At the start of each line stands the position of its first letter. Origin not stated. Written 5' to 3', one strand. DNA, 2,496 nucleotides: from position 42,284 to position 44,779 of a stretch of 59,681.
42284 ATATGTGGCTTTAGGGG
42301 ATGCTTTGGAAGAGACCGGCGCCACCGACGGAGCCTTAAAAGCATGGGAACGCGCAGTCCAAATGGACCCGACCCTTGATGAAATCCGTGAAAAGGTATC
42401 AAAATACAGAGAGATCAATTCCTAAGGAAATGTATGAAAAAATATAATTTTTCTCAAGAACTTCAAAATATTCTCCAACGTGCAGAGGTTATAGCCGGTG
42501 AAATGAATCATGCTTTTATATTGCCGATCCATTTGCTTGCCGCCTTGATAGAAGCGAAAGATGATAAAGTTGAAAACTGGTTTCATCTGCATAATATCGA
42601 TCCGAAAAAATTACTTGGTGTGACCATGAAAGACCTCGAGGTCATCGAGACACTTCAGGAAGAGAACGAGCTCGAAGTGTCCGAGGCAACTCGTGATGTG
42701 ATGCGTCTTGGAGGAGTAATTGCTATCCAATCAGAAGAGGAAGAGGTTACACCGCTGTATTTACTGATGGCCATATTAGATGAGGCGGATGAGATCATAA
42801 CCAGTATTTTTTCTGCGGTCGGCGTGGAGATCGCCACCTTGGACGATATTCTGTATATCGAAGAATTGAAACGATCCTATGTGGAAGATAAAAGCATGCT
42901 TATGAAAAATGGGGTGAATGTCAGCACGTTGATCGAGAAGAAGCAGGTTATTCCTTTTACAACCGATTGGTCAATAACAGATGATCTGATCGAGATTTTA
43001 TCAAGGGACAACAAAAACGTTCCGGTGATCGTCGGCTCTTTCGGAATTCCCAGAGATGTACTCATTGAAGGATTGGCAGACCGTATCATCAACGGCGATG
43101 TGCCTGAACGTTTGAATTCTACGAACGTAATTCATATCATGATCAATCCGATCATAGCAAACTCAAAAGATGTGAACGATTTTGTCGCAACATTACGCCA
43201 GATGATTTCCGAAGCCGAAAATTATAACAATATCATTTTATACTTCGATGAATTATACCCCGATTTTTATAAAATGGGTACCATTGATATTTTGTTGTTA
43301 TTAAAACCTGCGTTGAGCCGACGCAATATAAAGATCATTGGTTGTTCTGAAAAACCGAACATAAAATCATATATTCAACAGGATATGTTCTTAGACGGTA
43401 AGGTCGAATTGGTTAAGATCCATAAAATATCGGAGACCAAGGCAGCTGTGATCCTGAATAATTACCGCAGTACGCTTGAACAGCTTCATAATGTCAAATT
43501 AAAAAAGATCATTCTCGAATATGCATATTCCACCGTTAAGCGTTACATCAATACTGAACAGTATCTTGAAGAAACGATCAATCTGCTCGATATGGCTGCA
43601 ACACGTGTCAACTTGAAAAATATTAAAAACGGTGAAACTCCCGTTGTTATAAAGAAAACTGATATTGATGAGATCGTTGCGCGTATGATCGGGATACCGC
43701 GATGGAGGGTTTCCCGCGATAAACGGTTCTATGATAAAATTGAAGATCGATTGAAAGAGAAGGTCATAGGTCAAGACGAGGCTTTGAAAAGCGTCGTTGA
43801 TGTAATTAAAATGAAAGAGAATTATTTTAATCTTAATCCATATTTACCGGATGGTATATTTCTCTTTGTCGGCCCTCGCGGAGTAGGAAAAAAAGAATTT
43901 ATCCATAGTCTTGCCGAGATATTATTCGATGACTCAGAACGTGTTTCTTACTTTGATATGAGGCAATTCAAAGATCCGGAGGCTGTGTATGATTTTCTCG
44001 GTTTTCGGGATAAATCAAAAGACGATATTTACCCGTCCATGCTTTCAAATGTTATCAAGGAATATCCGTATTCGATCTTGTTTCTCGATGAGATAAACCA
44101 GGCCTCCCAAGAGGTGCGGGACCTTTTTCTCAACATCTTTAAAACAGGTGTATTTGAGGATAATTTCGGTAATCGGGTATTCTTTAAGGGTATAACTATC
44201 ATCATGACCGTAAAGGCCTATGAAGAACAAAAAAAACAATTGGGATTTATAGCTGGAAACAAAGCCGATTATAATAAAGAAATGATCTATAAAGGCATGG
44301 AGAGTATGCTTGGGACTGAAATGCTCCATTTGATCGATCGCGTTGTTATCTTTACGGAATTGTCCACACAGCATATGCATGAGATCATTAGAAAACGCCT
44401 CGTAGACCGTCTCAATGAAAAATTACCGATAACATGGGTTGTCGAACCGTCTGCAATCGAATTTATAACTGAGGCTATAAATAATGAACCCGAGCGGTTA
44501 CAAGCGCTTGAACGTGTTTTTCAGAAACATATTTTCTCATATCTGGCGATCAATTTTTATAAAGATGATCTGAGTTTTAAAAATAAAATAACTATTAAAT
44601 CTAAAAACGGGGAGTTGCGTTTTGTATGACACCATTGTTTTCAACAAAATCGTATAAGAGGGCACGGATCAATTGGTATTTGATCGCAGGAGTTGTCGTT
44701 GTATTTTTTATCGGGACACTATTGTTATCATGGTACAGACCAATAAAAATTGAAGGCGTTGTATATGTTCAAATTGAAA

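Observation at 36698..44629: Uncharacterised three-gene block (giant TPR solenoid, Cys4-coiled-coil-TPR protein, degenerate Clp-like double AAA+) inserted between era and mltG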

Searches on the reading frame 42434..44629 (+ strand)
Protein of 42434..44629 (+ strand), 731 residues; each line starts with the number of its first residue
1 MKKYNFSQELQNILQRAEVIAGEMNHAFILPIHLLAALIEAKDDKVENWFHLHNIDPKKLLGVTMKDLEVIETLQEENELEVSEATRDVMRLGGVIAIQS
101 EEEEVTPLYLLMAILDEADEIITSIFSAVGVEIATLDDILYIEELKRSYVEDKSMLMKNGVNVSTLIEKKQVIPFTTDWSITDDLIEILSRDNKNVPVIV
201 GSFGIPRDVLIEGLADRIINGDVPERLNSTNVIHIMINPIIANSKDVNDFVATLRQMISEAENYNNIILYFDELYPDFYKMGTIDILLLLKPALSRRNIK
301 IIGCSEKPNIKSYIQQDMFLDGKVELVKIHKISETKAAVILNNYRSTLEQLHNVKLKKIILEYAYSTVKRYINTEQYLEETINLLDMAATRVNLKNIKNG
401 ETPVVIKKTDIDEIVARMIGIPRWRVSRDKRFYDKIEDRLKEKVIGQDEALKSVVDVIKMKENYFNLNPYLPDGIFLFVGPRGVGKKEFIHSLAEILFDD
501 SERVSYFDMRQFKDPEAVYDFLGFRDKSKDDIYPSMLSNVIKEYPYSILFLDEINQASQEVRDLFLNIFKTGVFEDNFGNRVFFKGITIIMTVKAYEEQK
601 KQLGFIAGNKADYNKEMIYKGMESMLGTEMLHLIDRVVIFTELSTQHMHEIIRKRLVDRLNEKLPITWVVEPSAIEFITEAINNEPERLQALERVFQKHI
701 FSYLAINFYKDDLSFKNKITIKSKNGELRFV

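Call 4: search_protein_families(library=pfam, proteins=[window:42434-44629:+], max_evalue=0.01)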
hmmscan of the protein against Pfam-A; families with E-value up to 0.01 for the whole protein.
window:42434-44629:+ (731 aa): 7 families
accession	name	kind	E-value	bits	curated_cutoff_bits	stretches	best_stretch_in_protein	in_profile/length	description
PF07724.20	AAA_2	-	1.2e-21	78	27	1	474-629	4-158/166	AAA domain (Cdc48 subfamily)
PF02861.25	Clp_N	-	2.7e-10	40.7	20.7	2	17-61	1-45/53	Clp amino terminal domain, pathogenicity island component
PF17871.7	AAA_lid_9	-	8.8e-09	35.7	22.8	1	334-401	2-69/104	AAA lid domain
PF07728.20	AAA_5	-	3.3e-05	24.3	22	1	476-575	2-96/139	AAA domain (dynein-related subfamily)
PF00004.35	AAA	-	4.6e-05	24.3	21.2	0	477-560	2-72/131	ATPase family associated with various cellular activities (AAA)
PF13173.12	AAA_14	-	0.00014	22.4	27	1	475-559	4-76/129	AAA domain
PF23569.1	NBD_SMAX1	-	0.0066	16.6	27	0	178-242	12-79/212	SMAX1 nucleotide binding domain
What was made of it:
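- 42434..44629 (+): P3: 731-aa Clp/Hsp100-derived double AAA+ protein (N domain, D1, D2, no M domain) with degenerate catalytic and pore-loop motifs. Pfam Clp_N, AAA_lid_9 and AAA_2 (call 4).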

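Call 8: search_protein_families(library=ncbifam, proteins=[window:42434-44629:+], max_evalue=0.001)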
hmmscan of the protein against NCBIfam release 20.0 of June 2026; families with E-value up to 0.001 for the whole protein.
window:42434-44629:+ (731 aa): 7 families
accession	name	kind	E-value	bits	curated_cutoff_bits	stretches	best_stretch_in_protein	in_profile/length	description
TIGR03346.1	chaperone_ClpB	equivalog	3.2e-86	290.4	1232.1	2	406-730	528-852/853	ATP-dependent chaperone ClpB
TIGR02639.1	ClpA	equivalog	1e-81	275.3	993.15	1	7-704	2-715/734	ATP-dependent Clp protease ATP-binding subunit ClpA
TIGR03345.1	VI_ClpV1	equivalog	1.5e-75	255.1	884.95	2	405-709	528-836/852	type VI secretion system ATPase TssH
NF008118.0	PRK10865.1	equivalog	5.2e-67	226.4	1417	2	407-725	532-850/857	ATP-dependent chaperone ClpB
NF033607.0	disagg_AAA_ClpG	exception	4.1e-60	203.7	1900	2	406-720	555-873/932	AAA family protein disaggregase ClpG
NF008263.0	PRK11034.1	equivalog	1.7e-57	194.9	1350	1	155-658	168-668/758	ATP-dependent Clp protease ATP-binding subunit ClpA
NF033606.1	heat_AAA_ClpK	exception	5.7e-57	193.3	1900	2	406-659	576-831/949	heat shock survival AAA family ATPase ClpK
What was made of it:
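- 42434..44629 (+): NCBIfam ClpB 290, ClpA 275 and TssH 255 bits against cutoffs of 1232, 993 and 885 (call 8).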

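Call 9: search_solved_structures(query=window:42434-44629:+, show_alignments=1)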
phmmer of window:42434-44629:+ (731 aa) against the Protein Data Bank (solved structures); distinct sequences matched with E-value up to 0.001: 56.
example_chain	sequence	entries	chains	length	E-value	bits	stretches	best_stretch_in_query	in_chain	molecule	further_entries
6em8_A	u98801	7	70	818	7.2e-61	209.8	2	392-705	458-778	ATP-dependent Clp protease ATP-binding subunit ClpC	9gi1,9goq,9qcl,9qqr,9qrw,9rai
6em9_A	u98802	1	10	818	7.7e-61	209.7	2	392-705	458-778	ATP-dependent Clp protease ATP-binding subunit ClpC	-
1qvr_A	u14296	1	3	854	1.4e-60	208.8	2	406-708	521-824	ClpB protein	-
6oax_C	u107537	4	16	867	3.3e-60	207.6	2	407-708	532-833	Hyperactive disaggregase ClpB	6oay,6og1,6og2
6og3_E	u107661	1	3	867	3.3e-60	207.6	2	407-708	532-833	Hyperactive disaggregase ClpB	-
5ofo_C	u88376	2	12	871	3.9e-60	207.4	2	407-708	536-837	Chaperone protein ClpB,ATP-dependent Clp protease ATP-binding subunit ClpA,Chaperone prote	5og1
4d2q_A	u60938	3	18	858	4.2e-60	207.3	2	407-708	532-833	CLPB | CHAPERONE PROTEIN CLPB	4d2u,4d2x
6rn2_A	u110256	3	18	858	1.5e-58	202.1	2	407-708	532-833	Chaperone protein ClpB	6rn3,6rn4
6qs4_A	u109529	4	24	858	1.6e-58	202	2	407-708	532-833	Chaperone protein ClpB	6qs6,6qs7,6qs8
3j3s_A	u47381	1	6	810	1.9e-58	201.8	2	394-727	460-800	Negative regulator of genetic competence ClpC/MecB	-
3j3t_A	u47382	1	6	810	2.1e-58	201.6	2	394-727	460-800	Negative regulator of genetic competence ClpC/MecB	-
9ip0_A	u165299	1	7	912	4.5e-58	200.5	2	347-705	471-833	Chaperone protein ClpB1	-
6uqe_A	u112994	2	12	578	7e-58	199.9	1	184-699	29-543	ATP-dependent Clp protease ATP-binding subunit ClpA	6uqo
6w1z_A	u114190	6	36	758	9.3e-58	199.5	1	183-698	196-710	ATP-dependent Clp protease ATP-binding subunit ClpA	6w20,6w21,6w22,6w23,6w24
7uiv_A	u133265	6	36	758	1e-57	199.3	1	183-698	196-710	ATP-dependent Clp protease ATP-binding subunit ClpA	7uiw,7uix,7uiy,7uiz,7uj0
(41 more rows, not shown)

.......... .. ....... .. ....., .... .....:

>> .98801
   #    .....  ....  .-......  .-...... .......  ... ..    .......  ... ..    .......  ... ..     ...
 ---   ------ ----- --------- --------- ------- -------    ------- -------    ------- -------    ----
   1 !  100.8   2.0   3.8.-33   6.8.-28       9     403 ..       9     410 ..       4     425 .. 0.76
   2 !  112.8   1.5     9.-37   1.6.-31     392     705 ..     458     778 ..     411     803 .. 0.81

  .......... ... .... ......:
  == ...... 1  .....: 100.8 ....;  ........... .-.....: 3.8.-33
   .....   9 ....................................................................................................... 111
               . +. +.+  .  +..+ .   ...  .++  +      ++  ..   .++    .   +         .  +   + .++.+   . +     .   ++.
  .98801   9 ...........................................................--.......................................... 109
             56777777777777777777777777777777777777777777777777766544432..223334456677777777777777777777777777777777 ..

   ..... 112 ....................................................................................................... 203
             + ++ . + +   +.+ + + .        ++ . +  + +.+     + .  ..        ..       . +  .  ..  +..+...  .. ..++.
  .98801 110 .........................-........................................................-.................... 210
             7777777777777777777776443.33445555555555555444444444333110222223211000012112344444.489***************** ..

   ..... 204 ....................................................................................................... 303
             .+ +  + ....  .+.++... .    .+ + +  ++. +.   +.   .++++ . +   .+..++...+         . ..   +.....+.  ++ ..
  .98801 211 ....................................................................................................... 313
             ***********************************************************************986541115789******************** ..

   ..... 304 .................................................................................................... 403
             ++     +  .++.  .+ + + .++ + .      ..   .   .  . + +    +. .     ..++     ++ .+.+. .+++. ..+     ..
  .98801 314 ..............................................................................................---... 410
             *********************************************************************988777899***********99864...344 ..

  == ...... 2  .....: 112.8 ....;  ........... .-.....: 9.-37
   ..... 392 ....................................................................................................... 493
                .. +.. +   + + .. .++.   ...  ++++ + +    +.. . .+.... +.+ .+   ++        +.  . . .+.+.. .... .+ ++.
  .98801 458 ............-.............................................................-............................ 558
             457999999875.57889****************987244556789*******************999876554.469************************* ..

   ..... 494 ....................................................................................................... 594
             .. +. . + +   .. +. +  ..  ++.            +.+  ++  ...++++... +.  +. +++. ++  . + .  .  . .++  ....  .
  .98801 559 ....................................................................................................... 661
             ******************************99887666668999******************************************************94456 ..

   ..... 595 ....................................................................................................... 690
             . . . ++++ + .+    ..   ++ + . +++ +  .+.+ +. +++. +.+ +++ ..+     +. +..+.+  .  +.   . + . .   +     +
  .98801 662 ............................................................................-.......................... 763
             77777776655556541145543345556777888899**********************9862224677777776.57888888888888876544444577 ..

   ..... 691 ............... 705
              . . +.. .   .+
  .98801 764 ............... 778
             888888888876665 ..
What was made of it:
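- Closest known: SMAX1/D53 of plants. Same: P3 has a weak Pfam NBD_SMAX1 hit (E 0.0066, call 4) and a weak PDB hit to SMAX1 (E 7e-4, call 9).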

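Call 10: find_homologous_proteins(query=window:42434-44629:+, max_evalue=1e-20)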
Query window:42434-44629:+ (731 aa): 7775 proteins with E <= 1e-20 among 8000 candidates; the best 120 are listed.
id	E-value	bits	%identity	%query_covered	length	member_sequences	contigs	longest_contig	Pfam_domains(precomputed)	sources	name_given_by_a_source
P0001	0.0e+0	1597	100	100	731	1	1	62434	PF02861.26,PF07724.21,PF23569.2,PF17871.8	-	-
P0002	0.0e+0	1277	78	100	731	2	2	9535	PF02861.26,PF07724.21,PF17871.8,PF07728.21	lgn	-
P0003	0.0e+0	1271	77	100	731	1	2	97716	PF02861.26,PF07724.21,PF00004.36,PF17871.8,PF07728.21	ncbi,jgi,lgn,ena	-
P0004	1.3e-251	855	53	100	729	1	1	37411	PF02861.26,PF07724.21,PF00004.36,PF17871.8,PF07728.21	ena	-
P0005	1.2e-230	786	49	100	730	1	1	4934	PF02861.26,PF07724.21,PF00004.36,PF17871.8,PF07728.21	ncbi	-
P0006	1.0e-229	783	50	100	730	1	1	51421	PF02861.26,PF07724.21,PF00004.36,PF17871.8,PF07728.21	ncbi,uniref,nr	ncbi:MAG: ATP-dependent Clp protease ATP-binding subunit [Candidatus Mcinerneyibacterium aminivorans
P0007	1.3e-217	743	49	100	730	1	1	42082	PF02861.26,PF07724.21,PF00004.36,PF17871.8,PF07728.21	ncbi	-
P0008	2.8e-217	742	49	100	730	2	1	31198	PF02861.26,PF07724.21,PF00004.36,PF17871.8,PF07728.21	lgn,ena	-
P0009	8.1e-217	740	48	100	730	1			PF02861.26,PF07724.21,PF00004.36,PF17871.8,PF07728.21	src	-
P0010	5.2e-216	737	48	100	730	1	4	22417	PF02861.26,PF07724.21,PF00004.36,PF17871.8,PF07728.21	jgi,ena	-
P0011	7.5e-208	710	45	100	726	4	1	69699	PF02861.26,PF07724.21,PF00004.36,PF07728.21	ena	-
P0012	2.8e-199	682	43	100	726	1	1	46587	PF02861.26,PF07724.21,PF00004.36,PF07728.21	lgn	-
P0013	3.9e-199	682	43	100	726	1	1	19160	PF02861.26,PF07724.21,PF00004.36,PF07728.21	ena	-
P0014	9.0e-199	680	43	100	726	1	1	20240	PF02861.26,PF07724.21,PF00004.36,PF07728.21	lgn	-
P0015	4.9e-162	559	42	82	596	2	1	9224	PF07724.21,PF00004.36,PF07728.21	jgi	-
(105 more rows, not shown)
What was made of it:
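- P3 has about 16 orthologue clusters, then a drop from 388 bits or more to about 250 bits for true Clp proteins (call 10).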

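Call 12: find_encoding_contigs(protein=P0006, flank=10000, max_places=2)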
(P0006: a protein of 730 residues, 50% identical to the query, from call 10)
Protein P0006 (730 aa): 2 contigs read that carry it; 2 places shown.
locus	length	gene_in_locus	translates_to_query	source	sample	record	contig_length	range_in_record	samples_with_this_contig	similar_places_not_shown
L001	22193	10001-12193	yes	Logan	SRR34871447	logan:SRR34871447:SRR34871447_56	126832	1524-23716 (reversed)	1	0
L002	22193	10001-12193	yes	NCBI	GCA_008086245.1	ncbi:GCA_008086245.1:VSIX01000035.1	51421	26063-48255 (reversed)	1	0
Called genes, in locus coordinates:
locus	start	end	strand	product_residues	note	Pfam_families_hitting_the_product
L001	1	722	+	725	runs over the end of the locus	PF07697:7TMR-HDED, PF01966:HD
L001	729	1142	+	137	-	PF02130:YbeY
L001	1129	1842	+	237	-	PF01219:DAGK_prokar, PF01569:PAP2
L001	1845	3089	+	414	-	PF01595:CNNM, PF00571:CBS, PF03471:CorC_HlyC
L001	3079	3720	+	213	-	PF04367:DUF502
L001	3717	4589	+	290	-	PF00071:Ras (weak), PF00350:Dynamin_N (faint), PF01926:MMR_HSR1, PF02421:FeoB_N, PF04548:AIG1 (weak), PF10662:PduV-EutP (weak), PF00009:GTP_EFTU (weak), PF07650:KH_2, +2 more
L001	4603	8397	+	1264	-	PF07719:TPR_2 (faint), PF13428:TPR_14 (faint), PF13432:TPR_16 (faint), PF14559:TPR_19 (faint), PF14561:TPR_20 (faint), PF23914:TPR_CcmH_CycH (faint), PF12895:ANAPC3 (faint), PF13424:TPR_12 (faint)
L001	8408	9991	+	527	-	PF13174:TPR_6 (faint), PF24575:TPR_Slam (faint), PF21033:RMD1-3 (faint), PF13431:TPR_17 (faint), PF13414:TPR_11, PF13432:TPR_16, PF13414:TPR_11 (weak), PF00515:TPR_1 (weak), +5 more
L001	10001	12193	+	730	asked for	PF02861:Clp_N, PF00004:AAA (faint), PF17871:AAA_lid_9, PF07724:AAA_2, PF07728:AAA_5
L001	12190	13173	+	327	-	PF02618:YceG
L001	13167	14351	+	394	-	PF01136:Peptidase_U32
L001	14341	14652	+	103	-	-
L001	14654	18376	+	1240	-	PF00512:HisKA, PF02518:HATPase_c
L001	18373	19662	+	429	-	PF00072:Response_reg, PF06490:FleQ (weak), PF07724:AAA_2 (faint), PF00493:MCM (faint), PF00158:Sigma54_activat, PF14532:Sigma54_activ_2, PF07728:AAA_5, PF25601:AAA_lid_14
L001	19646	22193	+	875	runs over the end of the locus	-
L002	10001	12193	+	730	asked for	PF02861:Clp_N, PF00004:AAA (faint), PF17871:AAA_lid_9, PF07724:AAA_2, PF07728:AAA_5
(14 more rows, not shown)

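Call 13: find_encoding_contigs(protein=P0011, flank=10000, max_places=2)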
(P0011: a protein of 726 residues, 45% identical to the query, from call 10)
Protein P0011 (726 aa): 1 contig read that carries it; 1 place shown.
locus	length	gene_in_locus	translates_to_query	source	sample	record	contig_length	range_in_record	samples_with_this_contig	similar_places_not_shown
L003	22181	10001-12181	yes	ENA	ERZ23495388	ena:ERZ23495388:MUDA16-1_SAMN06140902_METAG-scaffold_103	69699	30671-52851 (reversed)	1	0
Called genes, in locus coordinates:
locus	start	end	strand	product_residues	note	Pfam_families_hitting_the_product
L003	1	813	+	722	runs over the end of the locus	PF07697:7TMR-HDED, PF01966:HD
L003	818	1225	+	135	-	PF02130:YbeY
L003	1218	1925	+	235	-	PF01219:DAGK_prokar, PF01569:PAP2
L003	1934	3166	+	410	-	PF01595:CNNM, PF00571:CBS, PF03471:CorC_HlyC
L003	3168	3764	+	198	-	PF04367:DUF502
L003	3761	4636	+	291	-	PF00350:Dynamin_N (weak), PF01926:MMR_HSR1, PF02421:FeoB_N, PF02492:cobW (faint), PF03193:RsgA_GTPase (faint), PF04548:AIG1 (faint), PF00009:GTP_EFTU (weak), PF07650:KH_2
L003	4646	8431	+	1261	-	PF07719:TPR_2 (faint), PF10602:RPN7 (faint), PF12895:ANAPC3 (faint), PF13181:TPR_8 (faint), PF13428:TPR_14 (faint), PF13432:TPR_16 (faint), PF14559:TPR_19 (faint), PF14561:TPR_20 (faint), +3 more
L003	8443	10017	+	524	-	PF13181:TPR_8 (faint), PF13424:TPR_12 (faint), PF13428:TPR_14 (faint), PF13432:TPR_16 (faint), PF14559:TPR_19 (faint), PF13414:TPR_11 (weak), PF00515:TPR_1 (weak), PF07719:TPR_2 (weak), +6 more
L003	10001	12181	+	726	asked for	PF02861:Clp_N, PF00004:AAA (faint), PF02861:Clp_N (weak), PF07724:AAA_2, PF07728:AAA_5 (weak)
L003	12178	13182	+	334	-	PF02618:YceG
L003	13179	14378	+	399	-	PF01136:Peptidase_U32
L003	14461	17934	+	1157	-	-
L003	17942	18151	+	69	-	PF02518:HATPase_c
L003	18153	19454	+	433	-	PF00072:Response_reg, PF00158:Sigma54_activat, PF14532:Sigma54_activ_2, PF07728:AAA_5 (weak), PF25601:AAA_lid_14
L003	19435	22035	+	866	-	PF18962:Por_Secre_tail (weak)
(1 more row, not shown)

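Call 14: find_encoding_contigs(protein=P0012, flank=10000, max_places=1)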
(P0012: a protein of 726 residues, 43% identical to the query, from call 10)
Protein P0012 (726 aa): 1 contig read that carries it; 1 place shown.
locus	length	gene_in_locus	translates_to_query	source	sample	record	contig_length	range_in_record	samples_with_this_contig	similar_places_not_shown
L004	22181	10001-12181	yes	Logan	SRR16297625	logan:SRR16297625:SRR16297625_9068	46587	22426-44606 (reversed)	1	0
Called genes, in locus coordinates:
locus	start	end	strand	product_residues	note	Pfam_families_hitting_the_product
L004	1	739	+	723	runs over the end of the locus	PF07697:7TMR-HDED, PF01966:HD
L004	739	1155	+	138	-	PF02130:YbeY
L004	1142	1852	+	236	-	PF01219:DAGK_prokar, PF01569:PAP2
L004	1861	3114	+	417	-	PF01595:CNNM, PF00571:CBS, PF03471:CorC_HlyC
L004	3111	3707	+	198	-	PF04367:DUF502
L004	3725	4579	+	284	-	PF00350:Dynamin_N (faint), PF01926:MMR_HSR1, PF02421:FeoB_N, PF03193:RsgA_GTPase (faint), PF04548:AIG1 (weak), PF00009:GTP_EFTU, PF07650:KH_2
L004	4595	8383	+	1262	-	PF07719:TPR_2 (faint), PF13174:TPR_6 (faint), PF13181:TPR_8 (faint), PF13414:TPR_11 (faint), PF13424:TPR_12 (faint), PF13428:TPR_14 (faint), PF13432:TPR_16 (faint), PF14559:TPR_19 (faint), +4 more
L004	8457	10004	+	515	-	PF13424:TPR_12 (faint), PF13428:TPR_14 (faint), PF13432:TPR_16 (faint), PF13174:TPR_6 (faint), PF13414:TPR_11 (weak), PF13181:TPR_8 (weak), PF00515:TPR_1 (weak), PF07719:TPR_2 (weak), +4 more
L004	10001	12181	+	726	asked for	PF02861:Clp_N, PF00004:AAA (faint), PF07728:AAA_5 (faint), PF07724:AAA_2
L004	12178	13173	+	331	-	PF02618:YceG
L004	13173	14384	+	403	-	PF01136:Peptidase_U32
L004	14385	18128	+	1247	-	PF00672:HAMP (weak), PF00512:HisKA (weak), PF02518:HATPase_c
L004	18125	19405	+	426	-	PF00072:Response_reg, PF00158:Sigma54_activat, PF14532:Sigma54_activ_2, PF07728:AAA_5 (weak), PF25601:AAA_lid_14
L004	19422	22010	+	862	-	PF18962:Por_Secre_tail (weak)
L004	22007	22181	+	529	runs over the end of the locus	PF00672:HAMP, PF02518:HATPase_c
